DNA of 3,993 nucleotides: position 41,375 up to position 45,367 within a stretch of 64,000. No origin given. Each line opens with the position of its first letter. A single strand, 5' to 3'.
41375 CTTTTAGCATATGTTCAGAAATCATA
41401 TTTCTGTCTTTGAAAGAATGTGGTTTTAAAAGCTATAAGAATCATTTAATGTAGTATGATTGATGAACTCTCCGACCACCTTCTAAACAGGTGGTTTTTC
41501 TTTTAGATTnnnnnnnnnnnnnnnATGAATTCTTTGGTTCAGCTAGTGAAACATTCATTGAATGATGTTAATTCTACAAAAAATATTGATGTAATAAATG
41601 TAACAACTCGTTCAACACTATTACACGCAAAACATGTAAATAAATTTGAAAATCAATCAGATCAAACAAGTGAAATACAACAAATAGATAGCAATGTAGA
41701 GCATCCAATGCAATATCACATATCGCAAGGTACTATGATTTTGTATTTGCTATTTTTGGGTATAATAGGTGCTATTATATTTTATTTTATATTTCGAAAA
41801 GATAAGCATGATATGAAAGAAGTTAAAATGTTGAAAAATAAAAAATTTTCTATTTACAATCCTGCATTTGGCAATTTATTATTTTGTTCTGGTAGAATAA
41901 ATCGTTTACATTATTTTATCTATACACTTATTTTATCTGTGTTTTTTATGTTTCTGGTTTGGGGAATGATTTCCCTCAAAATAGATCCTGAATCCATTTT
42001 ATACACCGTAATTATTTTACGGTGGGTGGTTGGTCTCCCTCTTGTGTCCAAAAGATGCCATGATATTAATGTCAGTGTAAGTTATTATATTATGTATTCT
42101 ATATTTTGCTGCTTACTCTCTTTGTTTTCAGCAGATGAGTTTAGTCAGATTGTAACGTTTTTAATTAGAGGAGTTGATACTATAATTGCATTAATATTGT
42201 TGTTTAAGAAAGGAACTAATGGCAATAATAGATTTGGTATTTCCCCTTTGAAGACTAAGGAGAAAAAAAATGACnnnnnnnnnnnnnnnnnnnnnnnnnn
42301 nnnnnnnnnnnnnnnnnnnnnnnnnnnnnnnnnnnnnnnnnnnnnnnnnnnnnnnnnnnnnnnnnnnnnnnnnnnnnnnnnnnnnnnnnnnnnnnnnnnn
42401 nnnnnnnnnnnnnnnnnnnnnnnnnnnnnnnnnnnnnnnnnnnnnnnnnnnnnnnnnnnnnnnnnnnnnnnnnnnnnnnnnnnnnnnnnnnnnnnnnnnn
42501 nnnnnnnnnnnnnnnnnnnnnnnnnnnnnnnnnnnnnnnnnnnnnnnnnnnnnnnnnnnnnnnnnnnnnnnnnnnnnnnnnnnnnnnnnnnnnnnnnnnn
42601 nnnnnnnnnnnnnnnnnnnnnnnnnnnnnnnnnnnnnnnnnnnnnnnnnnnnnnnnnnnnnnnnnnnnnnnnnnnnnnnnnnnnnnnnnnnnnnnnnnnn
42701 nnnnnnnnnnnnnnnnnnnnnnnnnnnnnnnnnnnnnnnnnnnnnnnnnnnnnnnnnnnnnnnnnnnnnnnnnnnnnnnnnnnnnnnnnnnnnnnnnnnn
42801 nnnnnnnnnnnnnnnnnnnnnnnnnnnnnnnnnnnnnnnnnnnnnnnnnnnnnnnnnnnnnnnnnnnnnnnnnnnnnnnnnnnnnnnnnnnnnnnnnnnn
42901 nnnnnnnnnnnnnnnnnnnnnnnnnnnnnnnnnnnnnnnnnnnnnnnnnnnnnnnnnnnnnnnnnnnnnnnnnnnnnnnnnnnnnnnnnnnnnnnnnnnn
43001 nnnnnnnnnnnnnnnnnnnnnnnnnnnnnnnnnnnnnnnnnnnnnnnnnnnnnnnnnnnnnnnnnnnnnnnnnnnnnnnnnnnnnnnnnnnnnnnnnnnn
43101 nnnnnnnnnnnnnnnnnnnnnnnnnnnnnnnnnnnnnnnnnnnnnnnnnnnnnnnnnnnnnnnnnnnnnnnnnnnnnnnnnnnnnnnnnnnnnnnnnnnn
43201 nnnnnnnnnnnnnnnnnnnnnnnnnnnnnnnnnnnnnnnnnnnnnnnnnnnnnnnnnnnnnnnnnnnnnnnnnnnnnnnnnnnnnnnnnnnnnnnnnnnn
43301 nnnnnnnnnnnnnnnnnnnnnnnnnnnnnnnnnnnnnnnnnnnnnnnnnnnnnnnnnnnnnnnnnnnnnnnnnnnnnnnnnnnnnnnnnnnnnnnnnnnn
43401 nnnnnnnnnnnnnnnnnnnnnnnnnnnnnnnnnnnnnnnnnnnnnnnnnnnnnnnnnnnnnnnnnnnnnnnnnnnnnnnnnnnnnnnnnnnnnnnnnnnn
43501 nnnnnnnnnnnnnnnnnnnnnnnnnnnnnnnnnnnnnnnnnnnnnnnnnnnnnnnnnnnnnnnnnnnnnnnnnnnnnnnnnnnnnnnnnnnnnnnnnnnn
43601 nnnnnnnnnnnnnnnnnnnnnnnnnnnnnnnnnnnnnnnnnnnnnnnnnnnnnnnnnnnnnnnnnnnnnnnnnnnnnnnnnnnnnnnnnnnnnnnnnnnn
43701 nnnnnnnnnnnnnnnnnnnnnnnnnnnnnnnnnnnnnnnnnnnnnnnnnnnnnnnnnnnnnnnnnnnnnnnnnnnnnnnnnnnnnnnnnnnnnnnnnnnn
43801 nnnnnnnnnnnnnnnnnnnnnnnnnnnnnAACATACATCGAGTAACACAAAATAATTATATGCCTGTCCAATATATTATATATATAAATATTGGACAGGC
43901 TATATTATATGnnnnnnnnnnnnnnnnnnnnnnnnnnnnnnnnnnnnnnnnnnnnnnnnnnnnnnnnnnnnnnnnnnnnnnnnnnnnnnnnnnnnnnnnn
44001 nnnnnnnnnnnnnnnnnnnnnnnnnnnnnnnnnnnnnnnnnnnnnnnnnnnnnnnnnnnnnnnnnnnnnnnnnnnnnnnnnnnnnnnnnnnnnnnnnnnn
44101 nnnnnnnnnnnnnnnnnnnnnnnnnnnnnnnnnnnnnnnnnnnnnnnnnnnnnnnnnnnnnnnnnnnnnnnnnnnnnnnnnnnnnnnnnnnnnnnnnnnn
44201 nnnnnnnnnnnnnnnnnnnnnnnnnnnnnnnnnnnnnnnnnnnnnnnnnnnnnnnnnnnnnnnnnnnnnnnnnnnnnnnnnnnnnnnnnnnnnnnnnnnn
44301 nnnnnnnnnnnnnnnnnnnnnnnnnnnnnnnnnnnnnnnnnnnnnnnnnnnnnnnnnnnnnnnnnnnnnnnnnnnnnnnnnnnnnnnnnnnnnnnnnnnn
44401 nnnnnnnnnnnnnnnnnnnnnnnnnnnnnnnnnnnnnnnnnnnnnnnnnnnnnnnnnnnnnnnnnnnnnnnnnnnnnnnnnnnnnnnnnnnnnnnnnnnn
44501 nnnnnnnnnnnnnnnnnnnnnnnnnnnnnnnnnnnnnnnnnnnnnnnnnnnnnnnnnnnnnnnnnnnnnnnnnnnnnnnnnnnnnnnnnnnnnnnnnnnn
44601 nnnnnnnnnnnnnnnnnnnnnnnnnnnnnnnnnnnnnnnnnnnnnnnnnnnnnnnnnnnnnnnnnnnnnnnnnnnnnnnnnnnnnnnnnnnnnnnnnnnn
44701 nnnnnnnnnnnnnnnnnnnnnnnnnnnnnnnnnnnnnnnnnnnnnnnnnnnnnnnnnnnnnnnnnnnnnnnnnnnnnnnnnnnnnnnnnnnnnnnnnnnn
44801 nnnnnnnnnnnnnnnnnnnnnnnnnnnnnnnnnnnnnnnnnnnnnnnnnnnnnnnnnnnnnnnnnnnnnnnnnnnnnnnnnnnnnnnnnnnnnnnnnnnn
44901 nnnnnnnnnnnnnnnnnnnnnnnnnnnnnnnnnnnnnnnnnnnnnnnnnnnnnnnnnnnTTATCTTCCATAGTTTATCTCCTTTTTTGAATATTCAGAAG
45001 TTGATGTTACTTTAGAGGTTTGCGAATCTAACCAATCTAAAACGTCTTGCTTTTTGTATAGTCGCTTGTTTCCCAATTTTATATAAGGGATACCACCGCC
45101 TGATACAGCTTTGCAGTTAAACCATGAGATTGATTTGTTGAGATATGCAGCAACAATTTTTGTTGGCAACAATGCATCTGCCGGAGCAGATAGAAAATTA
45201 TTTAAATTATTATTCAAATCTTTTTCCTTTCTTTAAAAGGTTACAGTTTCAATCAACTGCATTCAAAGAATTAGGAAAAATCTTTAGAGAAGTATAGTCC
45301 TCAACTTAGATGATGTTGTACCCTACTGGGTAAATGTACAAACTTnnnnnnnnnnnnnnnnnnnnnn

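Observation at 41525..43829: Translationally coupled DUF805 membrane protein + Nuc/PBP-fusion lipoprotein operon as island cargo: candidate novel envelope-associated nuclease system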

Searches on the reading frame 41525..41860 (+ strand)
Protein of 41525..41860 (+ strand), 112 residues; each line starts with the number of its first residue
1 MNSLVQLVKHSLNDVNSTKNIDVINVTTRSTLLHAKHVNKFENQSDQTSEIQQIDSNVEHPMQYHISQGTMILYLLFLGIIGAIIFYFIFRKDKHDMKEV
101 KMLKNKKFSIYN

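Call 18: search_protein_families(library=pfam, proteins=[window:41525-41860:+], max_evalue=1)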
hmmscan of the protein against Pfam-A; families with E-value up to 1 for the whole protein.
window:41525-41860:+ (112 aa): 5 families
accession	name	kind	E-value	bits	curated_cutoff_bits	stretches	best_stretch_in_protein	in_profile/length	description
PF08690.15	GET2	-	0.027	14.6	25.5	1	39-107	153-219/309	GET complex subunit GET2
PF06024.17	Orf78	-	0.04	14.6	29.4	1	39-98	36-95/101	Orf78 (ac78)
PF16959.10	Collectrin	-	0.054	13.6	27.1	1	33-91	90-147/154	Renal amino acid transporter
PF14283.11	CD1107-like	-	0.06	13.7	26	1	42-95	108-157/158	Mobile element protein CD1107-like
PF19084.5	DUF5775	-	0.32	11.8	28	0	81-105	18-43/81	Family of unknown function (DUF5775)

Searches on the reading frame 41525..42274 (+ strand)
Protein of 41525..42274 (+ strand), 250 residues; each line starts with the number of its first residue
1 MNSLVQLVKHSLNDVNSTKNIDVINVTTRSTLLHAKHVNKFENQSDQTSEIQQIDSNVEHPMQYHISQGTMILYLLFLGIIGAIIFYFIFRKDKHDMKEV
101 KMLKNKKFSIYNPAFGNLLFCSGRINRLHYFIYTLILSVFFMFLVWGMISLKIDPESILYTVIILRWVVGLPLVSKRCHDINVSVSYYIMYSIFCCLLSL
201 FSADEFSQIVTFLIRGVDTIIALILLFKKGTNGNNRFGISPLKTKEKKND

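Call 3: search_protein_families(library=pfam, proteins=[window:41525-42274:+], max_evalue=0.01)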
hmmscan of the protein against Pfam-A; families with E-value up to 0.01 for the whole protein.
window:41525-42274:+ (250 aa): 1 family
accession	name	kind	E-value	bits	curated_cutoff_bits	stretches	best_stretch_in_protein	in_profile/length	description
PF05656.20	DUF805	-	7.9e-11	42.8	25.7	1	121-238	4-110/111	Protein of unknown function (DUF805)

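Call 22: search_protein_families(library=padloc, proteins=[window:41525-42274:+], max_evalue=0.01)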
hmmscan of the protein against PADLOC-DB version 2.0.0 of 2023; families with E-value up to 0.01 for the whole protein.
window:41525-42274:+ (250 aa): 0 families

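Call 23: search_protein_families(library=phrogs, proteins=[window:41525-42274:+], max_evalue=0.001)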
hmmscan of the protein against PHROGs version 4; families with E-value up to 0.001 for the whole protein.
window:41525-42274:+ (250 aa): 0 families

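Call 28: find_homologous_proteins(query=window:41525-42274:+)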
Query window:41525-42274:+ (250 aa): 4 proteins with E <= 0.001 among 639 candidates.
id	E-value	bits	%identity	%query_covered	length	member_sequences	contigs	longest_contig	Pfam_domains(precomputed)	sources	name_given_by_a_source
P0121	3.0e-159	546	100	100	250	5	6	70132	PF05656.21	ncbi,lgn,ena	-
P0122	3.7e-107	375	70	100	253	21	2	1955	PF05656.21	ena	-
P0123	1.3e-91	324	62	98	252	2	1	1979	PF05656.21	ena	-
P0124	3.5e-87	310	60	100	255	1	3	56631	PF05656.21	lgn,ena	-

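Call 29: find_encoding_contigs(protein=P0121, flank=9000, max_places=6)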
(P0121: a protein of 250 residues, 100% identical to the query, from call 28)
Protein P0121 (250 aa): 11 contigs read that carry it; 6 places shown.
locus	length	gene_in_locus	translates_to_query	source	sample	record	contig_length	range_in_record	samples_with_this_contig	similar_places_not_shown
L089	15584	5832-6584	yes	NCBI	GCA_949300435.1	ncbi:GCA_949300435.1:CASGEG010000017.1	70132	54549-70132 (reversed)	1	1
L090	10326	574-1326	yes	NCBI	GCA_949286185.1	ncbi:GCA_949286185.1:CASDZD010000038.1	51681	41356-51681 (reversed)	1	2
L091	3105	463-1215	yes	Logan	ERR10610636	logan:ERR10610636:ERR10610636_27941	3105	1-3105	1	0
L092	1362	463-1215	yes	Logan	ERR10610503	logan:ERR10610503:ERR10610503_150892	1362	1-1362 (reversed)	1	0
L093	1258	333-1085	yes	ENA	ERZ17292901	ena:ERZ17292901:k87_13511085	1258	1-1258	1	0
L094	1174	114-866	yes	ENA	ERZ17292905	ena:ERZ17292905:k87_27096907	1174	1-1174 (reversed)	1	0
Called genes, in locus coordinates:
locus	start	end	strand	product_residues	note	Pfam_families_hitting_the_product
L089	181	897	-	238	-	-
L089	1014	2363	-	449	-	PF00289:Biotin_carb_N, PF02222:ATP-grasp, PF02786:CPSase_L_D2, PF07478:Dala_Dala_lig_C, PF02785:Biotin_carb_C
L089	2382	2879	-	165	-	-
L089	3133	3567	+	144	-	PF00892:EamA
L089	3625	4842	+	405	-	PF00460:Flg_bb_rod (weak), PF22692:LlgE_F_G_D1, PF07559:FlgE_D2 (weak), PF06429:Flg_bbr_C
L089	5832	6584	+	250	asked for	PF05656:DUF805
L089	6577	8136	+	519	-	PF13091:PLDc_2, PF00905:Transpeptidase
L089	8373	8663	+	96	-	PF11154:DUF2934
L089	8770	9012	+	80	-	PF11154:DUF2934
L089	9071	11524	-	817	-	PF01751:Toprim, PF01131:Topoisom_bac, PF01396:Zn_ribbon_Top1, PF13368:Toprim_C_rpt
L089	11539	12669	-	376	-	PF21102:DprA_N, PF02481:DNA_processg_A, PF17782:WHD_DprA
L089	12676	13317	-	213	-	PF02660:G3P_acyltransf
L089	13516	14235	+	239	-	PF00696:AA_kinase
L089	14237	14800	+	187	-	PF01765:RRF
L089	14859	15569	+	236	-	PF01255:Prenyltransf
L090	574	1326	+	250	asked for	PF05656:DUF805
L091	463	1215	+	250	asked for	PF05656:DUF805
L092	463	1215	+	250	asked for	PF05656:DUF805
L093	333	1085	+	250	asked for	PF05656:DUF805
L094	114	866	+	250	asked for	PF05656:DUF805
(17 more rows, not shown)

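Call 30: find_encoding_contigs(protein=P0124, flank=9000, max_places=4)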
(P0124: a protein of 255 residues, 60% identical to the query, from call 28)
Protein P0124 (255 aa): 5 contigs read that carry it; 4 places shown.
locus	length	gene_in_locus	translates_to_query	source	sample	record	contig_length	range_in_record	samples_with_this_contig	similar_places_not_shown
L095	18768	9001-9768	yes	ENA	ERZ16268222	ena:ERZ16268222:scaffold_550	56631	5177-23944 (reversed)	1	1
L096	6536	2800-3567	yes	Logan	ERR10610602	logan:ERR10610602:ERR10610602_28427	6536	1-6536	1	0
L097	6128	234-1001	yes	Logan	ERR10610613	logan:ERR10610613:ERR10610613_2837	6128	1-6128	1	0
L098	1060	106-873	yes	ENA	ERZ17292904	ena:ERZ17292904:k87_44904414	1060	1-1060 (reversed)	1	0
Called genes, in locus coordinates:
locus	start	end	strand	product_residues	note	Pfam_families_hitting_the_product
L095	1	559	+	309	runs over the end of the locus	-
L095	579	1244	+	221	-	PF13417:GST_N_3 (weak), PF13409:GST_N_2, PF13410:GST_C_2 (faint), PF00043:GST_C (weak)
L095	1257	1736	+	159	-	-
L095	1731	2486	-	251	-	PF00561:Abhydrolase_1, PF12146:Hydrolase_4 (weak), PF12697:Abhydrolase_6, PF02129:Peptidase_S15 (faint), PF00326:Peptidase_S9 (weak)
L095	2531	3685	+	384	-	PF13439:Glyco_transf_4, PF13477:Glyco_trans_4_2, PF13579:Glyco_trans_4_4, PF00534:Glycos_transf_1, PF13692:Glyco_trans_1_4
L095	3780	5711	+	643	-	PF02824:TGS, PF07973:tRNA_SAD, PF00587:tRNA-synt_2b, PF03129:HGTP_anticodon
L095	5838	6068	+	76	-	-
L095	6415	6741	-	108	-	-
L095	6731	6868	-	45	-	-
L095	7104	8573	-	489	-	PF07693:KAP_NTPase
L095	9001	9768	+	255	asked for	PF05656:DUF805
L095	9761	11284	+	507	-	PF13091:PLDc_2, PF00905:Transpeptidase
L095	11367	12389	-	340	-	PF13481:AAA_25, PF13384:HTH_23 (weak)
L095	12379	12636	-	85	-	PF12728:HTH_17 (weak)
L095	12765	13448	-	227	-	-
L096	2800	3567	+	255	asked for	PF05656:DUF805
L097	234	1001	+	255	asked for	PF05656:DUF805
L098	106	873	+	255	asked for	PF05656:DUF805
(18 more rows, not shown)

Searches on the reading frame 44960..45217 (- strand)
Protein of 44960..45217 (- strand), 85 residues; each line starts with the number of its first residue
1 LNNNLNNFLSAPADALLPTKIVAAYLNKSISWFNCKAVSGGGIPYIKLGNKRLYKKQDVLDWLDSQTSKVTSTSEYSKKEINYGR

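Call 3: search_protein_families(library=pfam, proteins=[window:44960-45217:-], max_evalue=0.01)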
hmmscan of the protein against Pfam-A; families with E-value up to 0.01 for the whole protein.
window:44960-45217:- (85 aa): 1 family
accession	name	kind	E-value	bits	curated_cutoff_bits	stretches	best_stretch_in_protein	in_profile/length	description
PF12728.13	HTH_17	-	3.5e-06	27.6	27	1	22-66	7-50/51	Helix-turn-helix domain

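Call 22: search_protein_families(library=padloc, proteins=[window:44960-45214:-], max_evalue=0.01)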
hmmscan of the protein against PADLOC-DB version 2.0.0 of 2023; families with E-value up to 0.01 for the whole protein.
window:44960-45214:- (84 aa): 0 families

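Call 23: search_protein_families(library=phrogs, proteins=[window:44960-45214:-], max_evalue=0.001)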
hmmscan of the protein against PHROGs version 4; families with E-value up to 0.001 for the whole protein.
window:44960-45214:- (84 aa): 4 families
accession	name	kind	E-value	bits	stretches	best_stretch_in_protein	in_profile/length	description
phrog_2528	-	unknown function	9e-16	58.7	1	3-74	16-88/90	-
phrog_668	-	DNA, RNA and nucleotide metabolism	6e-05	23.8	1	19-81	67-129/181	HTH DNA binding protein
phrog_7338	-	unknown function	0.00054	21.2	1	14-68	29-83/87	-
phrog_15534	-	DNA, RNA and nucleotide metabolism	0.00092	20.7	0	11-65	39-91/93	HTH DNA binding protein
